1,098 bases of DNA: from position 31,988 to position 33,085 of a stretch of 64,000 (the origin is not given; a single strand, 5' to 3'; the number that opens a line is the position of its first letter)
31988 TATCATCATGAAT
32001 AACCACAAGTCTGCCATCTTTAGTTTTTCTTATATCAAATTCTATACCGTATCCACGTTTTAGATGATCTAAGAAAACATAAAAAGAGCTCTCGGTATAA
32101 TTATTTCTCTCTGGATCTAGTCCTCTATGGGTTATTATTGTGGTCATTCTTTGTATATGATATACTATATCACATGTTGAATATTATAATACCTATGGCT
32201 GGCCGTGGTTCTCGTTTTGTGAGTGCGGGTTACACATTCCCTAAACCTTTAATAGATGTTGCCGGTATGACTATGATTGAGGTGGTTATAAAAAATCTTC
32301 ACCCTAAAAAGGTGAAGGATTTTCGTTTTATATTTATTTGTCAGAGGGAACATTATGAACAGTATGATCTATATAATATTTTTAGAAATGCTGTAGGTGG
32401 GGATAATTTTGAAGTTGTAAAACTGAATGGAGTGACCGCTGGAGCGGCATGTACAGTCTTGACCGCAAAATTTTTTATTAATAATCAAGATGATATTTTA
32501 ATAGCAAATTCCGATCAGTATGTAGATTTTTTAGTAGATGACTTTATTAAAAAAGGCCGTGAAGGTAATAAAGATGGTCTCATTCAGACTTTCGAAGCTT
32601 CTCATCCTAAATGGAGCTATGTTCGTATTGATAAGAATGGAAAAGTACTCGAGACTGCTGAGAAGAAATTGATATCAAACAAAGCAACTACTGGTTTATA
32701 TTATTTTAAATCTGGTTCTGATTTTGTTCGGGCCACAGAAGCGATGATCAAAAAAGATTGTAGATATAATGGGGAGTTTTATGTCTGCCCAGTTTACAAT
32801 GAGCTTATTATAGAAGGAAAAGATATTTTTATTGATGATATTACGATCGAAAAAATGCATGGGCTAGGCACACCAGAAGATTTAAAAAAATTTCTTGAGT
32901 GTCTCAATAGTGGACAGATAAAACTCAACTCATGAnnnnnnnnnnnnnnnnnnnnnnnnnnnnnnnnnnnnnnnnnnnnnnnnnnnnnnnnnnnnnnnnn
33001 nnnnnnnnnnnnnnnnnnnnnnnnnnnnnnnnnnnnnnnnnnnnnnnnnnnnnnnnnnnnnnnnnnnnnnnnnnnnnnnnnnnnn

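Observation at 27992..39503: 11.5-kb surface-glycopolymer locus combining a WbaP-type priming enzyme, GTs, a flippase, GDPD, an NTP-transferase, a HAD phosphatase and two paralogous unknown-family enzymes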

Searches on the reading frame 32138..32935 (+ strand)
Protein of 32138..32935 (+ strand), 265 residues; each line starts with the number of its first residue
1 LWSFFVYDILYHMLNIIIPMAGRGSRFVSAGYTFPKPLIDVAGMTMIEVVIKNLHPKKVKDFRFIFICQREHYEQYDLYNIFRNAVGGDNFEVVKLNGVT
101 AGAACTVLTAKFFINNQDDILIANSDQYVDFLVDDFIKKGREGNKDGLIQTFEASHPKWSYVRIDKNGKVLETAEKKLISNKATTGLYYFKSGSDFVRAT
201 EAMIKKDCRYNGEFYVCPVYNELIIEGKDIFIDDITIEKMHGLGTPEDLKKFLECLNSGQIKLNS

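Call 4: search_protein_families(library=pfam, proteins=[window:32138-32935:+], max_evalue=0.1)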
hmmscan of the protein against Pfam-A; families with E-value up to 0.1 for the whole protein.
window:32138-32935:+ (265 aa): 3 families
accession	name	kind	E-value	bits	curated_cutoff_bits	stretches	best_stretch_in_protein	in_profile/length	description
PF00483.29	NTP_transferase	-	7.8e-13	49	21.2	1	18-193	4-183/245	Nucleotidyl transferase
PF12804.13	NTP_transf_3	-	5.5e-05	23.8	27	1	17-127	2-96/160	MobA-like NTP transferase domain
PF01128.25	IspD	-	0.025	14.8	27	1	16-100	3-86/221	2-C-methyl-D-erythritol 4-phosphate cytidylyltransferase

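Call 6: search_protein_families(library=ncbifam, proteins=[window:32138-32935:+], max_evalue=0.01)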
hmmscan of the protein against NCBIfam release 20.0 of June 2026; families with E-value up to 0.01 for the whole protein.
window:32138-32935:+ (265 aa): 16 families
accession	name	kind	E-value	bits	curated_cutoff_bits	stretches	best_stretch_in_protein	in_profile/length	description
TIGR03992.1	Arch_glmU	subfamily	6e-13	48.4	292.1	1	16-192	3-170/393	bifunctional sugar-1-phosphate nucleotidylyltransferase/acetyltransferase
TIGR01208.1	rmlA_long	equivalog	4.3e-11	42.3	320.25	1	17-249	3-227/353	glucose-1-phosphate thymidylyltransferase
NF041173.1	Sug_nt_acttase_Thmprot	equivalog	4e-08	32.6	600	1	16-192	3-170/405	bifunctional sugar-1-phosphate nucleotidylyltransferase/acetyltransferase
NF041313.1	UDPGP_AglF_Halo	equivalog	5.7e-07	29.2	400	1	16-229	3-208/234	UTP--glucose-1-phosphate uridylyltransferase AglF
TIGR01173.1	glmU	equivalog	8.3e-07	28.2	366.85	1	15-224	2-203/452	bifunctional UDP-N-acetylglucosamine diphosphorylase/glucosamine-1-phosphate N-acetyltransferase GlmU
NF010937.0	PRK14357.1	equivalog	9.1e-06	24.8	658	1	16-221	3-197/448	bifunctional UDP-N-acetylglucosamine diphosphorylase/glucosamine-1-phosphate N-acetyltransferase GlmU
NF010933.0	PRK14353.1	equivalog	3.2e-05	22.7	505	1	15-249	7-235/453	bifunctional UDP-N-acetylglucosamine diphosphorylase/glucosamine-1-phosphate N-acetyltransferase GlmU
NF045761.1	NAMPUrTaseMurU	equivalog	7.1e-05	22.8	250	1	17-60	4-47/226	N-acetylmuramate alpha-1-phosphate uridylyltransferase MurU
NF041135.1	IPPtranDIPPsyn_Thcocales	equivalog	0.0002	20.5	580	1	17-171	4-149/419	bifunctional L-myo-inositol-1-phosphate cytidylyltransferase/CDP-L-myo-inositol myo-inositolphosphotransferase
TIGR00454.1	TIGR00454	hypoth_equivalog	0.00025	21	174.7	1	19-137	6-115/183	TIGR00454 family protein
NF010934.1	PRK14354.1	equivalog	0.00087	17.9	450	1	17-227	3-206/447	bifunctional UDP-N-acetylglucosamine diphosphorylase/glucosamine-1-phosphate N-acetyltransferase GlmU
NF052502.1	man1P_GTase_Rv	exception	0.0024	16.8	440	1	17-191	4-175/352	mannose-1-phosphate guanylyltransferase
TIGR00453.1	ispD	equivalog_domain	0.0055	16.2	181.3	1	16-77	2-58/219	2-C-methyl-D-erythritol 4-phosphate cytidylyltransferase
TIGR01099.1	galU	equivalog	0.0067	16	326.8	0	16-69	4-57/261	UTP--glucose-1-phosphate uridylyltransferase GalU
NF006986.0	PRK09451.1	equivalog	0.009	14.9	725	0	13-228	5-210/456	bifunctional UDP-N-acetylglucosamine diphosphorylase/glucosamine-1-phosphate N-acetyltransferase GlmU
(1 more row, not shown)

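Call 16: search_solved_structures(query=window:32171-32935:+, max_evalue=0.001)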
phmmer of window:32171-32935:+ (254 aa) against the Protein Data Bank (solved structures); distinct sequences matched with E-value up to 0.001: 1.
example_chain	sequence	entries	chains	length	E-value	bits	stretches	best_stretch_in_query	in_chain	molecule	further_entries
4evw_A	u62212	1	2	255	1.6e-25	93.1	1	5-242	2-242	Nucleoside-diphosphate-sugar pyrophosphorylase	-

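Call 32: find_homologous_proteins(query=window:32171-32935:+)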
Query window:32171-32935:+ (254 aa): 7971 proteins with E <= 0.001 among 8000 candidates; the best 120 are listed.
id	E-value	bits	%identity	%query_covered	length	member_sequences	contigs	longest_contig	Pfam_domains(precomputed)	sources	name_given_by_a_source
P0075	3.0e-163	559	100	97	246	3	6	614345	PF00483.30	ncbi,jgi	ncbi:MAG: glycosyltransferase family 2 protein [Candidatus Paceibacterota bacterium]|jgi:NDP-sugar p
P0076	1.3e-142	492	85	100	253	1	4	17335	PF00483.30,PF12804.14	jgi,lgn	jgi:NDP-sugar pyrophosphorylase family protein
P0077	8.5e-139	479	84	96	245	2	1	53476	PF00483.30,PF12804.14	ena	-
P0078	1.2e-137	475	81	100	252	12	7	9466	PF00483.30,PF12804.14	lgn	-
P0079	6.1e-136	470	79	99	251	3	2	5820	PF00483.30,PF12804.14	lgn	-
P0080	9.4e-130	449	78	99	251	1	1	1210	PF00483.30,PF12804.14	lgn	-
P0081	3.5e-125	434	76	99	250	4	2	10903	PF00483.30,PF12804.14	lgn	-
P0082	1.0e-124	433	76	99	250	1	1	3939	PF00483.30,PF12804.14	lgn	-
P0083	5.1e-120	417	72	98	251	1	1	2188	PF00483.30,PF12804.14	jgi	jgi:NDP-sugar pyrophosphorylase family protein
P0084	9.9e-119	413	76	96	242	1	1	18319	PF00483.30,PF12804.14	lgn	-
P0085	1.8e-117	409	72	98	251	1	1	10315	PF00483.30,PF12804.14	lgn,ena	-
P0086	2.1e-117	409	72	98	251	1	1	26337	PF00483.30,PF12804.14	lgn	-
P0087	8.7e-117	407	72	98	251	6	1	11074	PF00483.30,PF12804.14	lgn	-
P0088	1.4e-116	406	73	96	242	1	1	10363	PF00483.30,PF12804.14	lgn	-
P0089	3.1e-111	389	70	96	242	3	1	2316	PF00483.30,PF12804.14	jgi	jgi:dTDP-glucose pyrophosphorylase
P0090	2.0e-109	383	68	99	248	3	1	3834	PF00483.30,PF12804.14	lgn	-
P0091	3.0e-109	382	67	99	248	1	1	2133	PF00483.30,PF12804.14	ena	-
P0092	7.0e-109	381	66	98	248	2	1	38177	PF00483.30,PF12804.14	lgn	-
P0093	3.3e-108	379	67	99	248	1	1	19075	PF00483.30,PF12804.14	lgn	-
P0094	9.9e-108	377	67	99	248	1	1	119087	PF00483.30,PF12804.14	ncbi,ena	-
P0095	1.2e-107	377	66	98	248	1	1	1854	PF00483.30,PF12804.14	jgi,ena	-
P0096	2.2e-107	376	66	98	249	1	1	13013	PF00483.30,PF12804.14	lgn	-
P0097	2.3e-107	376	66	98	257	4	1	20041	PF00483.30,PF12804.14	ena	-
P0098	4.8e-107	375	69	95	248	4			PF00483.30,PF12804.14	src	-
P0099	5.0e-107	375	65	98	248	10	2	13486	PF00483.30,PF12804.14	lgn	-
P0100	7.4e-107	374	64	98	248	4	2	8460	PF00483.30,PF12804.14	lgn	-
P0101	1.4e-106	373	66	98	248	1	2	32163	PF00483.30,PF12804.14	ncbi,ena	-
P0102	1.8e-106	373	65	99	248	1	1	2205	PF00483.30,PF12804.14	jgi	jgi:NDP-sugar pyrophosphorylase family protein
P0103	3.7e-106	372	68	96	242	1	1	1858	PF00483.30,PF12804.14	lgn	-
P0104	5.0e-106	372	64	99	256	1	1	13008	PF00483.30,PF12804.14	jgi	-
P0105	5.1e-106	372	68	95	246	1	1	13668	PF00483.30,PF12804.14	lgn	-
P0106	5.7e-106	371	67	99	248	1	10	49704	PF00483.30,PF12804.14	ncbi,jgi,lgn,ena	-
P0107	7.3e-106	371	65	98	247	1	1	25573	PF00483.30,PF12804.14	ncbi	-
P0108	7.5e-106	371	65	99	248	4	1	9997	PF00483.30,PF01128.26,PF12804.14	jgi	jgi:NDP-sugar pyrophosphorylase family protein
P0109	9.2e-106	371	65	98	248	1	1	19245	PF00483.30,PF12804.14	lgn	-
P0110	2.4e-105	369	63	99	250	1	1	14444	PF00483.30,PF12804.14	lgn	-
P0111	2.4e-105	369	66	99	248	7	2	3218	PF00483.30,PF12804.14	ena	-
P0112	2.6e-105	369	66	95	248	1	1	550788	PF00483.30,PF01128.26,PF12804.14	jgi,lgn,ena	-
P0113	3.0e-105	369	65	99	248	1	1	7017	PF00483.30,PF12804.14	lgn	-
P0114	4.2e-105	369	68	95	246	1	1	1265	PF00483.30,PF12804.14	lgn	-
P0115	4.3e-105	369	64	99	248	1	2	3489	PF00483.30,PF12804.14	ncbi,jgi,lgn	jgi:NDP-sugar pyrophosphorylase family protein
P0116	1.0e-104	367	64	99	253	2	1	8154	PF00483.30,PF12804.14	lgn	-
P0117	1.3e-104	367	64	99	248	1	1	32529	PF00483.30,PF12804.14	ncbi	-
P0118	2.1e-104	366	64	99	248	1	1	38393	PF00483.30,PF12804.14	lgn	-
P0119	2.7e-104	366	65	98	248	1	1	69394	PF00483.30,PF12804.14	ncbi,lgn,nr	ncbi:MAG: glycosyltransferase family 2 protein [Candidatus Yonathbacteria bacterium]|nr:glycosyltran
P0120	3.2e-104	366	66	99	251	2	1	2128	PF00483.30,PF12804.14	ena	-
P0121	3.9e-104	365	64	99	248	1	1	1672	PF00483.30,PF01128.26,PF12804.14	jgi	jgi:NDP-sugar pyrophosphorylase family protein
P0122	5.4e-104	365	64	98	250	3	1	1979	PF00483.30,PF12804.14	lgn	-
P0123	6.6e-104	365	65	98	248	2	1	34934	PF00483.30,PF12804.14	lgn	-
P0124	6.8e-104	365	63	99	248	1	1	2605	PF00483.30,PF12804.14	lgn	-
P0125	7.9e-104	364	68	96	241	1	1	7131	PF00483.30,PF12804.14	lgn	-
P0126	1.1e-103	364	65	99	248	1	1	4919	PF00483.30,PF12804.14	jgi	jgi:dTDP-glucose pyrophosphorylase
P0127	1.1e-103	364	64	99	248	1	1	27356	PF00483.30,PF12804.14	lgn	-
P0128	1.3e-103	364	64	99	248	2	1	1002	PF00483.30,PF12804.14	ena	-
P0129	1.4e-103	364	65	99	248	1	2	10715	PF00483.30,PF12804.14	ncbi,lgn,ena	-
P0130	1.6e-103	363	63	98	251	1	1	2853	PF00483.30,PF12804.14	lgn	-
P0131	1.6e-103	363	66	98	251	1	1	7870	PF00483.30,PF12804.14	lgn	-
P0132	1.6e-103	363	65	99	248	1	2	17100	PF00483.30,PF12804.14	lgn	-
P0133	2.4e-103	363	61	99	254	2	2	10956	PF00483.30,PF12804.14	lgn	-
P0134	2.7e-103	363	63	99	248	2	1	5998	PF00483.30,PF12804.14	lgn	-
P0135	3.0e-103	363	65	98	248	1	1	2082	PF00483.30,PF12804.14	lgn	-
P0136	3.2e-103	362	63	98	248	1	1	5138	PF00483.30,PF12804.14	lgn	-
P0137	3.4e-103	362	66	96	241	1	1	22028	PF00483.30,PF12804.14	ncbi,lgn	-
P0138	3.6e-103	362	63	99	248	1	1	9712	PF00483.30,PF12804.14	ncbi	-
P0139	5.1e-103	362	66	98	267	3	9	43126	PF00483.30,PF12804.14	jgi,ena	-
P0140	5.9e-103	362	63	99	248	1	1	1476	PF00483.30,PF12804.14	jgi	jgi:NDP-sugar pyrophosphorylase family protein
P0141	6.6e-103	361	63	99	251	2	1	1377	PF00483.30,PF12804.14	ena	-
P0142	7.4e-103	361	63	99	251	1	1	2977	PF00483.30,PF12804.14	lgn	-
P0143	8.3e-103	361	62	99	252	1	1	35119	PF00483.30,PF12804.14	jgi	jgi:NDP-sugar pyrophosphorylase family protein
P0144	9.4e-103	361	63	99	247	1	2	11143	PF00483.30,PF12804.14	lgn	-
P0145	1.2e-102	361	64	98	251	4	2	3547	PF00483.30,PF12804.14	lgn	-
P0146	1.2e-102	361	65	95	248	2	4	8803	PF00483.30,PF12804.14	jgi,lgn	jgi:NDP-sugar pyrophosphorylase family protein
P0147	1.3e-102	360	65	95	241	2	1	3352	PF00483.30,PF12804.14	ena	-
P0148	1.3e-102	360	62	99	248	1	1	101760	PF00483.30,PF12804.14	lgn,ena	-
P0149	1.8e-102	360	66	96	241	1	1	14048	PF00483.30,PF12804.14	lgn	-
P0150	1.8e-102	360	63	99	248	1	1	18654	PF00483.30,PF12804.14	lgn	-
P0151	1.8e-102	360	67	93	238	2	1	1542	PF00483.30,PF12804.14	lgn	-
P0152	1.9e-102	360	61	99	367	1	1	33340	PF00483.30,PF12804.14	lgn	-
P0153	2.4e-102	360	67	95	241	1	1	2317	PF00483.30,PF12804.14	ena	-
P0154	2.6e-102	359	63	95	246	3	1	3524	PF00483.30,PF12804.14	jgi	jgi:NDP-sugar pyrophosphorylase family protein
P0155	2.8e-102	359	64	99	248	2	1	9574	PF00483.30,PF12804.14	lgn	-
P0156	3.0e-102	359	64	96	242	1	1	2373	PF00483.30,PF12804.14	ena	-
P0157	3.3e-102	359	63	99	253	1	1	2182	PF00483.30,PF12804.14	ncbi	-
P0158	3.5e-102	359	64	99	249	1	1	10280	PF00483.30,PF12804.14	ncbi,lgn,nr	ncbi:MAG: glycosyltransferase family 2 protein [Candidatus Pacebacteria bacterium]|nr:glycosyltransf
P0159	4.1e-102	359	64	98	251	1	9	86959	PF00483.30,PF12804.14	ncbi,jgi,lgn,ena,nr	ncbi:MAG: Nucleotidyl transferase [Parcubacteria group bacterium GW2011_GWA2_47_16]|nr:MAG: Nucleoti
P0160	4.3e-102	359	63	98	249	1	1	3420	PF00483.30,PF12804.14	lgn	-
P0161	5.2e-102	358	62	99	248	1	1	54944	PF00483.30,PF12804.14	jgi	jgi:NDP-sugar pyrophosphorylase family protein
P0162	5.8e-102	358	63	98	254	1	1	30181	PF00483.30,PF12804.14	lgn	-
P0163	6.0e-102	358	63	99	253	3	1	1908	PF00483.30,PF12804.14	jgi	-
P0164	6.2e-102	358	62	99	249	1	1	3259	PF00483.30,PF12804.14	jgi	jgi:NDP-sugar pyrophosphorylase family protein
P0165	6.9e-102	358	65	99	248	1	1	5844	PF00483.30,PF12804.14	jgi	jgi:dTDP-glucose pyrophosphorylase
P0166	7.3e-102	358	65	95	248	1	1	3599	PF00483.30,PF12804.14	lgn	-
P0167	9.7e-102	358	64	99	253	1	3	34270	PF00483.30,PF12804.14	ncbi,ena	-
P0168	1.1e-101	357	63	98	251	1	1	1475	PF00483.30,PF12804.14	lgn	-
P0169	1.1e-101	357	63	99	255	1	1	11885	PF00483.30,PF12804.14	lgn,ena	-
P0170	1.4e-101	357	64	96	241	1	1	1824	PF00483.30,PF12804.14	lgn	-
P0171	1.4e-101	357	64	94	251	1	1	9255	PF00483.30,PF12804.14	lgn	-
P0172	1.4e-101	357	64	96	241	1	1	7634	PF00483.30,PF12804.14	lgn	-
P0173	1.6e-101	357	64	98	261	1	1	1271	PF00483.30,PF12804.14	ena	-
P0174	1.6e-101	357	62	98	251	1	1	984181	PF00483.30,PF12804.14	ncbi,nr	ncbi:MAG: glycosyltransferase family 2 protein [Candidatus Magasanikbacteria bacterium]|nr:glycosylt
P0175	1.7e-101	357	64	96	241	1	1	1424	PF00483.30,PF12804.14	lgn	-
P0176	2.3e-101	356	65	98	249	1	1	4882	PF00483.30,PF12804.14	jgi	jgi:NDP-sugar pyrophosphorylase family protein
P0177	2.4e-101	356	65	96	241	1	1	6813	PF00483.30,PF12804.14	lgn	-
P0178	3.2e-101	356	64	96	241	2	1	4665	PF00483.30,PF12804.14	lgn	-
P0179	3.5e-101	356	63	96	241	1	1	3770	PF00483.30,PF12804.14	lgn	-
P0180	3.7e-101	356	62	99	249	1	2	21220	PF00483.30,PF12804.14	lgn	-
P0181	3.9e-101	356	64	99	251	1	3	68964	PF00483.30,PF12804.14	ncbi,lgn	-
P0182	5.1e-101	355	61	99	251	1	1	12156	PF00483.30,PF12804.14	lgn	-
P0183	5.2e-101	355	66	96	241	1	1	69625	PF00483.30,PF12804.14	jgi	jgi:NDP-sugar pyrophosphorylase family protein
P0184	7.6e-101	355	61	99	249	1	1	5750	PF00483.30,PF12804.14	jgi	jgi:NDP-sugar pyrophosphorylase family protein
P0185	9.5e-101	354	62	99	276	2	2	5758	PF00483.30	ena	-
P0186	1.0e-100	354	62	99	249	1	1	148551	PF00483.30,PF12804.14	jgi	jgi:NDP-sugar pyrophosphorylase family protein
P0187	1.2e-100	354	63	99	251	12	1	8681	PF00483.30,PF12804.14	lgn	-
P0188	1.2e-100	354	63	95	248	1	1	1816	PF00483.30,PF12804.14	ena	-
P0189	2.0e-100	353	63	99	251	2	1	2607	PF00483.30,PF12804.14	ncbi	-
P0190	2.1e-100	353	61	98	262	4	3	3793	PF00483.30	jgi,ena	-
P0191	2.1e-100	353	62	99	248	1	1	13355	PF00483.30,PF12804.14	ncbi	-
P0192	2.3e-100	353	62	99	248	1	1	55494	PF00483.30,PF12804.14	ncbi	ncbi:MAG: glycosyltransferase family 2 protein [Candidatus Brennerbacteria bacterium]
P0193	2.3e-100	353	64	95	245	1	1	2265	PF00483.30,PF12804.14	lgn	-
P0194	2.3e-100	353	64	99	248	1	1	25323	PF00483.30,PF12804.14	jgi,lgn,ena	-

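Call 75: find_encoding_contigs(protein=P0174, flank=8000, max_places=1)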
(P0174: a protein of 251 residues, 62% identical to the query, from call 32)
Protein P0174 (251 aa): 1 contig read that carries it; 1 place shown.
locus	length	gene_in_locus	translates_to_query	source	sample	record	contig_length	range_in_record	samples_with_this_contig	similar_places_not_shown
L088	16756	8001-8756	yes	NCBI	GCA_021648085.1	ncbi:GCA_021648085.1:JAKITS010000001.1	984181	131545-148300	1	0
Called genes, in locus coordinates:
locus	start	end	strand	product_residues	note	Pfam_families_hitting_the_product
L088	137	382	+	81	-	PF12728:HTH_17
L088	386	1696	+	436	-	PF03023:MurJ (faint), PF01943:Polysacc_synt, PF13440:Polysacc_synt_3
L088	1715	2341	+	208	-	PF03848:TehB (weak), PF13489:Methyltransf_23, PF13847:Methyltransf_31, PF08241:Methyltransf_11, PF08242:Methyltransf_12 (weak), PF13649:Methyltransf_25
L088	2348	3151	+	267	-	PF04991:LicD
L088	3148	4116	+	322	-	-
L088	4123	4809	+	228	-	-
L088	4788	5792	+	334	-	PF01522:Polysacc_deac_1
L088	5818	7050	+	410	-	PF00535:Glycos_transf_2, PF10111:Glyco_tranf_2_2, PF13641:Glyco_tranf_2_3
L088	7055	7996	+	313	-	PF00702:Hydrolase, PF13419:HAD_2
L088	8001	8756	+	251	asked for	PF00483:NTP_transferase, PF12804:NTP_transf_3 (weak)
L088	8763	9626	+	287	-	PF03009:GDPD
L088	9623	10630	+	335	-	PF07507:WavE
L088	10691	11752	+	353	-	PF04055:Radical_SAM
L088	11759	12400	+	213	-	PF13489:Methyltransf_23 (weak), PF02353:CMAS (weak), PF13847:Methyltransf_31 (weak), PF08241:Methyltransf_11 (weak), PF08242:Methyltransf_12 (weak), PF13649:Methyltransf_25 (weak)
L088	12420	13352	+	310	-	-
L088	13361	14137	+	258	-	PF05219:DREV (weak), PF13489:Methyltransf_23, PF13847:Methyltransf_31, PF08241:Methyltransf_11, PF08242:Methyltransf_12 (weak), PF13649:Methyltransf_25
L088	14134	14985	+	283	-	PF01531:Glyco_transf_11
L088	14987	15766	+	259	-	PF00535:Glycos_transf_2, PF10111:Glyco_tranf_2_2, PF13641:Glyco_tranf_2_3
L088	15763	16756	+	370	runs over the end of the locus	PF13439:Glyco_transf_4, PF13477:Glyco_trans_4_2, PF13579:Glyco_trans_4_4, PF20706:GT4-conflict (weak), PF00534:Glycos_transf_1, PF13692:Glyco_trans_1_4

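Call 76: find_encoding_contigs(protein=P0159, flank=8000, max_places=1)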
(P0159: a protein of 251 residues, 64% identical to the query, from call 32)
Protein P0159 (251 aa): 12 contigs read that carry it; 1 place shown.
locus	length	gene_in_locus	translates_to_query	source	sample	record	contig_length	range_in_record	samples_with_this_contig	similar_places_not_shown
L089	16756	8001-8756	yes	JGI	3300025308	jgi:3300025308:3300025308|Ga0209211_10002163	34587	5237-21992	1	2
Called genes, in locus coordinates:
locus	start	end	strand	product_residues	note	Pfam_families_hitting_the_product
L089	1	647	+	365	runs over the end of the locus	PF04321:RmlD_sub_bind (weak), PF01370:Epimerase, PF16363:GDP_Man_Dehyd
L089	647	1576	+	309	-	PF01370:Epimerase, PF02719:Polysacc_synt_2 (faint), PF04321:RmlD_sub_bind (weak), PF16363:GDP_Man_Dehyd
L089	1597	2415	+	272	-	PF01061:ABC2_membrane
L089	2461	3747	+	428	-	PF00005:ABC_tran, PF13304:AAA_21 (weak)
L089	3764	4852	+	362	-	PF00852:Glyco_transf_10 (weak)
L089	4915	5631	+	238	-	PF00702:Hydrolase, PF13419:HAD_2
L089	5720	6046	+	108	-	-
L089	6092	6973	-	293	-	PF00459:Inositol_P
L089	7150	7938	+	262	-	PF00483:NTP_transferase (weak)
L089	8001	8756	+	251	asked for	PF00483:NTP_transferase, PF12804:NTP_transf_3 (weak)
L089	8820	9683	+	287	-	PF03009:GDPD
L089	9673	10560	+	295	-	PF07507:WavE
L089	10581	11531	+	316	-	PF07507:WavE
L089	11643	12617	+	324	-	-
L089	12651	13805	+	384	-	PF13685:Fe-ADH_2, PF01761:DHQ_synthase, PF24621:DHQS_C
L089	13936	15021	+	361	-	PF00248:Aldo_ket_red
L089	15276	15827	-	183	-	PF13489:Methyltransf_23 (weak), PF13649:Methyltransf_25 (faint), PF08241:Methyltransf_11 (weak), PF08242:Methyltransf_12 (weak)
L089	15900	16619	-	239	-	PF00483:NTP_transferase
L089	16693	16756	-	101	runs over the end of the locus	-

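Call 94: search_solved_structures(query=window:32174-32935:+, max_evalue=0.001, show_alignments=1)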
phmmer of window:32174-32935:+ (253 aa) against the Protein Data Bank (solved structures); distinct sequences matched with E-value up to 0.001: 1.
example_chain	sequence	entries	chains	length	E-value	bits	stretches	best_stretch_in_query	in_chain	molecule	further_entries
4evw_A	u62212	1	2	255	1.6e-25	93.1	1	4-241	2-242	Nucleoside-diphosphate-sugar pyrophosphorylase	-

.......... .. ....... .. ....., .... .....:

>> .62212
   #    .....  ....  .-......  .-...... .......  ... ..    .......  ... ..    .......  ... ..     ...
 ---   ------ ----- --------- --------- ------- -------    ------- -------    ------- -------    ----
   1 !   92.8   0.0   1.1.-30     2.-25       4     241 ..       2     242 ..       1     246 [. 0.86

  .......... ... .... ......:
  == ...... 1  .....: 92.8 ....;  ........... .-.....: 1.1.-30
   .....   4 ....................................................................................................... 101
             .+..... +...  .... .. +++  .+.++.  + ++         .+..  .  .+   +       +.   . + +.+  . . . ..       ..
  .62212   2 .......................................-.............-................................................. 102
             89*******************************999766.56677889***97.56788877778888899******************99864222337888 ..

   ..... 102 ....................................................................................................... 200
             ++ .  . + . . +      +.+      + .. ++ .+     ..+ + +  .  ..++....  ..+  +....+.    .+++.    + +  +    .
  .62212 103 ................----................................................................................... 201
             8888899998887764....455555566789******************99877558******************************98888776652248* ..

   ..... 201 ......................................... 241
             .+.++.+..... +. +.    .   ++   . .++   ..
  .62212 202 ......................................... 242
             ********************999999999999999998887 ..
